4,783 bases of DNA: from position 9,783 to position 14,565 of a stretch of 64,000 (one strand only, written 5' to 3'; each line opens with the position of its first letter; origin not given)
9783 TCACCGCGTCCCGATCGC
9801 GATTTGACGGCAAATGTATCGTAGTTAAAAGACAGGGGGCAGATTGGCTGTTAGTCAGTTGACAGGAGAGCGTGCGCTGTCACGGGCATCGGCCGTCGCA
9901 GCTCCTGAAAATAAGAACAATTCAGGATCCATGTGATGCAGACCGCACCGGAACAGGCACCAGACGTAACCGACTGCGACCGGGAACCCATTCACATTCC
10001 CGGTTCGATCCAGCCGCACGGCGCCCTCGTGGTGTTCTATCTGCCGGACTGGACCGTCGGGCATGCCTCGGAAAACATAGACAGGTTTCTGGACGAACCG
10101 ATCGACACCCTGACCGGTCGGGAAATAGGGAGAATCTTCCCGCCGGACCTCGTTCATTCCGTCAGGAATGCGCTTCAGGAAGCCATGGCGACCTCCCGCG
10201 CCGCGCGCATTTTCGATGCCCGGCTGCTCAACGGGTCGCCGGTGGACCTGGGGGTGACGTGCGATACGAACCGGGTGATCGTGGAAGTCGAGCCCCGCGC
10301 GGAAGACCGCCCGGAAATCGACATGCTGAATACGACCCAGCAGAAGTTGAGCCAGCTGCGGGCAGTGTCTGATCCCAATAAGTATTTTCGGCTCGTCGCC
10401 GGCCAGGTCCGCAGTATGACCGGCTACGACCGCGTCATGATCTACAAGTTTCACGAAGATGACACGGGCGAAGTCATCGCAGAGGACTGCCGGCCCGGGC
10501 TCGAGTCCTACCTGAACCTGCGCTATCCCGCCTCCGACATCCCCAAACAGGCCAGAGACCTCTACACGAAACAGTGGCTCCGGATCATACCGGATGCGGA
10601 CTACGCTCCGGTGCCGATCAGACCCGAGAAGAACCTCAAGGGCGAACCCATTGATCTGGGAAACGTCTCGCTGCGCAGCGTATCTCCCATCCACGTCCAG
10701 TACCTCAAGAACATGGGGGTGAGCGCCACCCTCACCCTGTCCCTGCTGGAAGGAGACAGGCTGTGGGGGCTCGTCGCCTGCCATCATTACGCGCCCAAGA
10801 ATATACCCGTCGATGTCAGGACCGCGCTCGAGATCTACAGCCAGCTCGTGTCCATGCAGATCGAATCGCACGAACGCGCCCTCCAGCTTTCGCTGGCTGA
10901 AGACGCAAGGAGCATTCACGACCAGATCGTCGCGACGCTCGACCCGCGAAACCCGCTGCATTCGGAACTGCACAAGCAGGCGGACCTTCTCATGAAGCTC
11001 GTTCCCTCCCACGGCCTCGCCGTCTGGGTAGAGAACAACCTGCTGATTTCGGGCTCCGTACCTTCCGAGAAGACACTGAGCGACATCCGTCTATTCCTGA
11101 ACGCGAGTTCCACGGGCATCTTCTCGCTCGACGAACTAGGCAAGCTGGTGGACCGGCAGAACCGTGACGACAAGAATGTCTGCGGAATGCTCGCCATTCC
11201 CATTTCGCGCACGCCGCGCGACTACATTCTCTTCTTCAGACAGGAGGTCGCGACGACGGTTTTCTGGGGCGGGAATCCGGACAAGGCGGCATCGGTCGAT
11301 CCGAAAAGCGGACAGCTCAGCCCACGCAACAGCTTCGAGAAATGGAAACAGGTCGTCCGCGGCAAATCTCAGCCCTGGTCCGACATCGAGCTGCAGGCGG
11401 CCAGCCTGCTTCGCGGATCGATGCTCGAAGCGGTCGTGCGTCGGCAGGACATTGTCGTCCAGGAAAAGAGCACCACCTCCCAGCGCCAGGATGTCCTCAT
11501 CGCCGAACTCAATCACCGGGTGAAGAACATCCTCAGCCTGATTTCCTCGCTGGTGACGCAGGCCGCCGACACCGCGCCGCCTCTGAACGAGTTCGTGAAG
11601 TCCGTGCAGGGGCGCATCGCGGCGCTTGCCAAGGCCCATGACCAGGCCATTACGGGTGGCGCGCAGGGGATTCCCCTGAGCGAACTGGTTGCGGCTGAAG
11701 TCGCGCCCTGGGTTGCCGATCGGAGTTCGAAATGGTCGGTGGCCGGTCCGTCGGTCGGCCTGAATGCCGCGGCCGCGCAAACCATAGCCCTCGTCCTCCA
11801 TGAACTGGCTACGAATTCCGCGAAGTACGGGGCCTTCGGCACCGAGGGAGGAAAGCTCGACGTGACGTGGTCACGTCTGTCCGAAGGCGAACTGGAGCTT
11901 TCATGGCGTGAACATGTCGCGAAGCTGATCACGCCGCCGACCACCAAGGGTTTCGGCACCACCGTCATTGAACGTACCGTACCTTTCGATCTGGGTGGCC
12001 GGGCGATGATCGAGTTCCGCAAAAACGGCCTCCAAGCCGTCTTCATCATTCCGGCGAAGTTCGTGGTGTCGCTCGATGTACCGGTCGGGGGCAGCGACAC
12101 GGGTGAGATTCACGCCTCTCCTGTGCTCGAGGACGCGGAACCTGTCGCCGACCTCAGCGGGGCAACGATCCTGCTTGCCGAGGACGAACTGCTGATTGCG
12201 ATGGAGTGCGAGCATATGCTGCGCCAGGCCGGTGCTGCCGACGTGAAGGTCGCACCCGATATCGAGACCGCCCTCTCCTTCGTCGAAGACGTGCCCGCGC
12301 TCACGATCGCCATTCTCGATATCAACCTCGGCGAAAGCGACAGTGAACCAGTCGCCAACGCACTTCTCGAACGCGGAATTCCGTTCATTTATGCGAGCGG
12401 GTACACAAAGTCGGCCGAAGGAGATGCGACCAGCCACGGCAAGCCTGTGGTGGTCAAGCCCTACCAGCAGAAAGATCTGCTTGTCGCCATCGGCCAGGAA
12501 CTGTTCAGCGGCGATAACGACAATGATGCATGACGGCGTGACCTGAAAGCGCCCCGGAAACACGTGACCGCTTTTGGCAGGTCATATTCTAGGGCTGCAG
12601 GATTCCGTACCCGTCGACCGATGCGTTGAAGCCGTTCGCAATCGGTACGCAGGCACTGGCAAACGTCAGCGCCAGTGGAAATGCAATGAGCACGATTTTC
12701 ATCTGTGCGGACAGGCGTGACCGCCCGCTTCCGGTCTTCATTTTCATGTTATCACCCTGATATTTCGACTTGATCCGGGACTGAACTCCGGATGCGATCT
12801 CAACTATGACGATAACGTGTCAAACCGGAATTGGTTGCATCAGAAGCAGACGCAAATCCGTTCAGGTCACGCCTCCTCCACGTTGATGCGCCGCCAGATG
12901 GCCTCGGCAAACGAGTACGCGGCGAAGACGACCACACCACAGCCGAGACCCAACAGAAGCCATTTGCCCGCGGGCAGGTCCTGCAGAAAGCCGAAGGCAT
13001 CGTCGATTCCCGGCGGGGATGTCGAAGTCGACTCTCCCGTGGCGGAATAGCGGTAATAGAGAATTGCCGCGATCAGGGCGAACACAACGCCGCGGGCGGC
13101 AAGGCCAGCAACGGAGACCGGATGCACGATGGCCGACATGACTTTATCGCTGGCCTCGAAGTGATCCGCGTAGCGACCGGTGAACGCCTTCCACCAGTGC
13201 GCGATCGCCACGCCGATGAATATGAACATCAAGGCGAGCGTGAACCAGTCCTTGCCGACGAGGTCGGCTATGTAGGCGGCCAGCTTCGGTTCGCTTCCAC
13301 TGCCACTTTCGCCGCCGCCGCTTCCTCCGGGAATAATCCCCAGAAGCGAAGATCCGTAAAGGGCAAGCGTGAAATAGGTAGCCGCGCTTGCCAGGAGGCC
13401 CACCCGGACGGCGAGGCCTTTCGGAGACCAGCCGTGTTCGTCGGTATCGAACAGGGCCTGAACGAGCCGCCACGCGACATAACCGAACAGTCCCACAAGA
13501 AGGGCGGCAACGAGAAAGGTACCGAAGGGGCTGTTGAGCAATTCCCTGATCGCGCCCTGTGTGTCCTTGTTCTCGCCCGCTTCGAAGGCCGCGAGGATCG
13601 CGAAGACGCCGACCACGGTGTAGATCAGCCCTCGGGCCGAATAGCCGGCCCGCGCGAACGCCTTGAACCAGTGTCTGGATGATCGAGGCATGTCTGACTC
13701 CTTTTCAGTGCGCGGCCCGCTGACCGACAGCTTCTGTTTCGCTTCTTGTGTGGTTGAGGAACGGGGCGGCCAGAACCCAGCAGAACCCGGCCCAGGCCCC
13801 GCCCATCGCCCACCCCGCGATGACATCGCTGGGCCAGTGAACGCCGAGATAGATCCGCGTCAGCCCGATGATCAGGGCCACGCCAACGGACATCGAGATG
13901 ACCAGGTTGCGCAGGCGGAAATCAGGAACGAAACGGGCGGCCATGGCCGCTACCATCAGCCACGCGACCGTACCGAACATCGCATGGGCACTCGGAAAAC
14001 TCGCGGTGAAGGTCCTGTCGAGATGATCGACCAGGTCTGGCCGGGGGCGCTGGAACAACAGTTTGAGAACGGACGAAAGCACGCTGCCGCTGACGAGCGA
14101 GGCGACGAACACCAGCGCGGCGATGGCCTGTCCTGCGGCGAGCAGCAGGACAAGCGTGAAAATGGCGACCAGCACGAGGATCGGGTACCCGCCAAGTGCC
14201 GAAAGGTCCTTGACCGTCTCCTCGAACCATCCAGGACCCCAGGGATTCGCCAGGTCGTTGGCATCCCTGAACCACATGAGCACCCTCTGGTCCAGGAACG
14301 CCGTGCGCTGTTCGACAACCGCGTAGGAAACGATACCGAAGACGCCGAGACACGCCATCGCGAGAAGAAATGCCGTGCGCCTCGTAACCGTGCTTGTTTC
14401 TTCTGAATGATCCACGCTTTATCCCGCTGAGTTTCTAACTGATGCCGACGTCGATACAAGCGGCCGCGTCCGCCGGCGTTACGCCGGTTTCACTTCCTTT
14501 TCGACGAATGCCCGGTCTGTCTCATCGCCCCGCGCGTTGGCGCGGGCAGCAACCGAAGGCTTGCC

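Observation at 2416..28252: GSR core (nepR-ecfG / phyR) embedded in a ~26-kb 'regulon island' with at least 11 perfect EcfG promoters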

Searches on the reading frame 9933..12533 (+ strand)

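Call 6: search_protein_families(library=pfam, proteins=[window:9933-12533:+], max_evalue=0.01)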
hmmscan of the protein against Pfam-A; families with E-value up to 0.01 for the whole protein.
window:9933-12533:+ (866 aa): 6 families
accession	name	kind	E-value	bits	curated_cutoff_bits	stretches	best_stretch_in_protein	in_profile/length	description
PF00360.26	PHY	-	1.1e-48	165.4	27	1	326-504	2-181/183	Phytochrome region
PF07536.20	HWE_HK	-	9.8e-20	71.5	22.8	1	525-606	1-82/83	HWE histidine kinase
PF08446.17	PAS_2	-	1.7e-16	61.3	21.4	1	15-121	1-106/107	PAS fold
PF01590.32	GAF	-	1.2e-10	42.4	22.4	1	148-309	2-132/133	GAF domain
PF07568.18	HisKA_2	-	9.8e-08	32.4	22.3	1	525-575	1-53/76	Histidine kinase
PF00072.30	Response_reg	-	0.00086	19.9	30.2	1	746-853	1-110/111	Response regulator receiver domain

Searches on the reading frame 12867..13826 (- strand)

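Call 6: search_protein_families(library=pfam, proteins=[window:12867-13826:-], max_evalue=0.01)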
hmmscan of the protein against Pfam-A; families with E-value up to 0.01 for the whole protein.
window:12867-13826:- (319 aa): 1 family
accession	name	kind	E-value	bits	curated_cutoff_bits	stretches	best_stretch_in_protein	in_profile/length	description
PF06724.16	DUF1206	-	2.1e-32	111.4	26.2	2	60-126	1-69/70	Domain of Unknown Function (DUF1206)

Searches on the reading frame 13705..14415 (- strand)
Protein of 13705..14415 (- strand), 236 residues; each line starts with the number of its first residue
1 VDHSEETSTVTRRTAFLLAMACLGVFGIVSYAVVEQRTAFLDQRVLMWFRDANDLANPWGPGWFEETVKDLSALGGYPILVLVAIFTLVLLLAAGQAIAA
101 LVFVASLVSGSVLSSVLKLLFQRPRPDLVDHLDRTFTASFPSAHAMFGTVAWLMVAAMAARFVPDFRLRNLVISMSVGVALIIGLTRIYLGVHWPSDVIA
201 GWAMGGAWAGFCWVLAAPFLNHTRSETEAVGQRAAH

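Call 6: search_protein_families(library=pfam, proteins=[window:13705-14415:-], max_evalue=0.01)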
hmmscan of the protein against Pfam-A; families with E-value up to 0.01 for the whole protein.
window:13705-14415:- (236 aa): 1 family
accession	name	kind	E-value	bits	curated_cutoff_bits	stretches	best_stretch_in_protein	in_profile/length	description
PF01569.27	PAP2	-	8.4e-26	90.7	27.2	1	100-215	2-124/130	PAP2 superfamily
